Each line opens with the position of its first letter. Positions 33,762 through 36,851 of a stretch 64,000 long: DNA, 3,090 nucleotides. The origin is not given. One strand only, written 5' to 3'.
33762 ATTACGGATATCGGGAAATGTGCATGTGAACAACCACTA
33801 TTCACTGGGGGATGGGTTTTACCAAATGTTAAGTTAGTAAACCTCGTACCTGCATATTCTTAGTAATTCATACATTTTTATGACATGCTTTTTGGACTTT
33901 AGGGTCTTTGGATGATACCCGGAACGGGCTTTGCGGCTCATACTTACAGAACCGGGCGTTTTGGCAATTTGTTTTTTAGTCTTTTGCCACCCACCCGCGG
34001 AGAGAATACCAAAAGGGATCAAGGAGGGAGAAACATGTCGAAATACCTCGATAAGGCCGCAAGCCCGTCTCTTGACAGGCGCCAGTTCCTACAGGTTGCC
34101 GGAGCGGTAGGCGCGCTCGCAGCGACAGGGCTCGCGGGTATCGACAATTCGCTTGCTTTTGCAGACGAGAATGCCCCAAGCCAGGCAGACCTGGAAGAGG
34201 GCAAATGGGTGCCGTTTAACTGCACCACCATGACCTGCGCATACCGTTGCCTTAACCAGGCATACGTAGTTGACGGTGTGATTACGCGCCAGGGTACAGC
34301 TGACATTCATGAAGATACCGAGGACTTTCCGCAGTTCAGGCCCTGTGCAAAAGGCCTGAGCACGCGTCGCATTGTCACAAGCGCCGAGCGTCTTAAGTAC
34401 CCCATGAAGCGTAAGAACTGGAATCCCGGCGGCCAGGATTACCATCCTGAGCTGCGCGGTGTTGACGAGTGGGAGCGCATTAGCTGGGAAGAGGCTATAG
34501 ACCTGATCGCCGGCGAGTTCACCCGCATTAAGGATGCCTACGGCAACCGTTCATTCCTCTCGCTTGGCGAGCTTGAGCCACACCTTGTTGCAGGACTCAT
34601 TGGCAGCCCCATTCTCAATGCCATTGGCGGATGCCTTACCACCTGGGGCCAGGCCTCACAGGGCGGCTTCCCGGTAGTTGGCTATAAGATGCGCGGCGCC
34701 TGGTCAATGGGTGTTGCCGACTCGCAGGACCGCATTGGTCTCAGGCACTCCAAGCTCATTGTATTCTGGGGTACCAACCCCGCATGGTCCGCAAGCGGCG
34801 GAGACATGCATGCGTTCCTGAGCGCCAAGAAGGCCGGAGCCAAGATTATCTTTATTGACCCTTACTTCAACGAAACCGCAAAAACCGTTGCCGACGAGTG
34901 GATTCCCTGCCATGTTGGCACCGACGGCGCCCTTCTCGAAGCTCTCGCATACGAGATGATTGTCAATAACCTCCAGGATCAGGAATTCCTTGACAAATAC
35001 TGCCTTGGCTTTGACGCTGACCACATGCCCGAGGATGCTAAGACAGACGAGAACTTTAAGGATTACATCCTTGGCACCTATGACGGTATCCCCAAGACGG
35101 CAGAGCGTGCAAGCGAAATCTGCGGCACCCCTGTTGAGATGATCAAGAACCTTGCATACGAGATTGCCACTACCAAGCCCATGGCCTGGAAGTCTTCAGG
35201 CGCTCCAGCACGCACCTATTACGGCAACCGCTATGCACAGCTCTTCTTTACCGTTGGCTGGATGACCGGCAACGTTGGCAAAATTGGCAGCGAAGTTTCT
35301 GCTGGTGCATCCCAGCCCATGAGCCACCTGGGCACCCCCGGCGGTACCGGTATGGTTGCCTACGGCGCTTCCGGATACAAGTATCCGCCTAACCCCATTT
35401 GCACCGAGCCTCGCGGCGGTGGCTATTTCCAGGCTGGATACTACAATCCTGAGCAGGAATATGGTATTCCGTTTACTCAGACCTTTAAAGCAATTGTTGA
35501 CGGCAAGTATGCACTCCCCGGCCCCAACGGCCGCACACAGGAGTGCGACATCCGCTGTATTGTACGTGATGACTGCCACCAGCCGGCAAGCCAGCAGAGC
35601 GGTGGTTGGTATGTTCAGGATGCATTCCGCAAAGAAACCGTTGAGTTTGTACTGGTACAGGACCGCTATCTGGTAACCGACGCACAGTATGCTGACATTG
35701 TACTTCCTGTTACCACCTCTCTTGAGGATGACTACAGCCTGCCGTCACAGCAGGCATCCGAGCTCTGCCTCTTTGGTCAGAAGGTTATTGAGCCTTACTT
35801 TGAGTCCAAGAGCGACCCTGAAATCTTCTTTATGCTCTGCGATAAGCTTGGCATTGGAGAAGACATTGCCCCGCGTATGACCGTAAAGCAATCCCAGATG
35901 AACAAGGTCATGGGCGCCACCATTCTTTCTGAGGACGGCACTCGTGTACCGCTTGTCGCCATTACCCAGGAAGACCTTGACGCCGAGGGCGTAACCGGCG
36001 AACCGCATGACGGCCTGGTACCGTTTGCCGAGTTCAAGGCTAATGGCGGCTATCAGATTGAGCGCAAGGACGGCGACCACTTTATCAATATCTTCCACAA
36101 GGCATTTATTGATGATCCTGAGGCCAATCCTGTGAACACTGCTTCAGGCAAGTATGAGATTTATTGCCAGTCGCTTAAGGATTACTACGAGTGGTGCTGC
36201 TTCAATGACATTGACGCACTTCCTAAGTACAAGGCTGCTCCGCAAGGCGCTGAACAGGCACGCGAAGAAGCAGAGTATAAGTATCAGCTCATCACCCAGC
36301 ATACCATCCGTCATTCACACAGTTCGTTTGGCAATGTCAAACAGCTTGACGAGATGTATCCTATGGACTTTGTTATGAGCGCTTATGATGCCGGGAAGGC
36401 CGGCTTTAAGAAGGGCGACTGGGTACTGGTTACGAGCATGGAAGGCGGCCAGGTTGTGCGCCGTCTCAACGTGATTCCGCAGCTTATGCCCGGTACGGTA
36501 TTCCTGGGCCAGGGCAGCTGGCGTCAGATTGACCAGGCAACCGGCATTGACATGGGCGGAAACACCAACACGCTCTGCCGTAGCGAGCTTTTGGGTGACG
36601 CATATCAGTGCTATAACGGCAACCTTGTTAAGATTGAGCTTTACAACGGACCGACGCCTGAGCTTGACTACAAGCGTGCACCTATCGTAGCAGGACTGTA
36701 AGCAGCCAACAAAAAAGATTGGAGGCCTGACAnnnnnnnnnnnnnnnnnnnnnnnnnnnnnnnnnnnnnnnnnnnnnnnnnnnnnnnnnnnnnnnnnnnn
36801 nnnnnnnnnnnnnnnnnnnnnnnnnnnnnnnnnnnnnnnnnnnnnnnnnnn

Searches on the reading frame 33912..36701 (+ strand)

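Call 34: search_protein_families(library=ncbifam, proteins=[window:33912-36701:+], max_evalue=0.00001)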
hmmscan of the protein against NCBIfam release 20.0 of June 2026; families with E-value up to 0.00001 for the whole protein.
window:33912-36701:+ (929 aa): 22 families
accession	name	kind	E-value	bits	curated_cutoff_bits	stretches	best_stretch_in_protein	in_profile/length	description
TIGR02166.1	dmsA_ynfE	subfamily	1.3e-133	446.8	777.7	2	54-466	1-402/794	DMSO/selenate family reductase complex A subunit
NF011566.1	PRK14990.1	exception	5e-94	315.9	1600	2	56-464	16-420/814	dimethylsulfoxide reductase subunit A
NF041884.1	selenate_YnfF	exception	8.2e-92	308.4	1650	2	55-461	2-397/798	selenate/tellurate reductase subunit YnfF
NF041885.1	selenate_YnfE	exception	2e-91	307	1675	2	55-464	4-407/805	selenate/tellurate reductase subunit YnfE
TIGR00509.1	bisC_fam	subfamily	4e-81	273.4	1017.55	2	154-651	38-515/772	molybdopterin guanine dinucleotide-containing S/N-oxide reductase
NF011682.0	PRK15102.1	equivalog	4.2e-57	193.8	909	1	113-919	54-818/829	trimethylamine-N-oxide reductase TorA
TIGR02164.1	torA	equivalog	1.4e-51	175.6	1465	1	147-919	78-814/824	trimethylamine-N-oxide reductase TorA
TIGR01591.1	Fdh-alpha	equivalog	8.6e-44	149.7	666.25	3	269-462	145-318/672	formate dehydrogenase subunit alpha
NF012032.0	PRK15488.1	equivalog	1.4e-39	135.8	694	2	53-459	2-359/759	thiosulfate reductase PhsA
TIGR03479.1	DMSO_red_II_alp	subfamily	9.9e-38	129.8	984.75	2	104-360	61-303/913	molybdopterin-dependent oxidoreductase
NF047855.1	AssmNtatRedNasC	equivalog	1.1e-19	70.2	1100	1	278-369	179-268/708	assimilatory nitrate reductase catalytic subunit NasC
TIGR01553.1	formate-DH-alph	equivalog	3.3e-19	68.2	814.2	2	272-364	214-304/1009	formate dehydrogenase-N subunit alpha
TIGR01580.1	narG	equivalog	4.2e-19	67.7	1084.15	1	180-353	150-317/1235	nitrate reductase subunit alpha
NF041714.1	arsenate_red_ArrA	equivalog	2.6e-17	62.2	1600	1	55-432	4-371/848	arsenate respiratory reductase molybdopterin-containing subunit ArrA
NF042978.1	EthbenzDh_ebdA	equivalog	5.4e-17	60.9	2000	1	112-360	91-325/977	ethylbenzene dehydrogenase subunit alpha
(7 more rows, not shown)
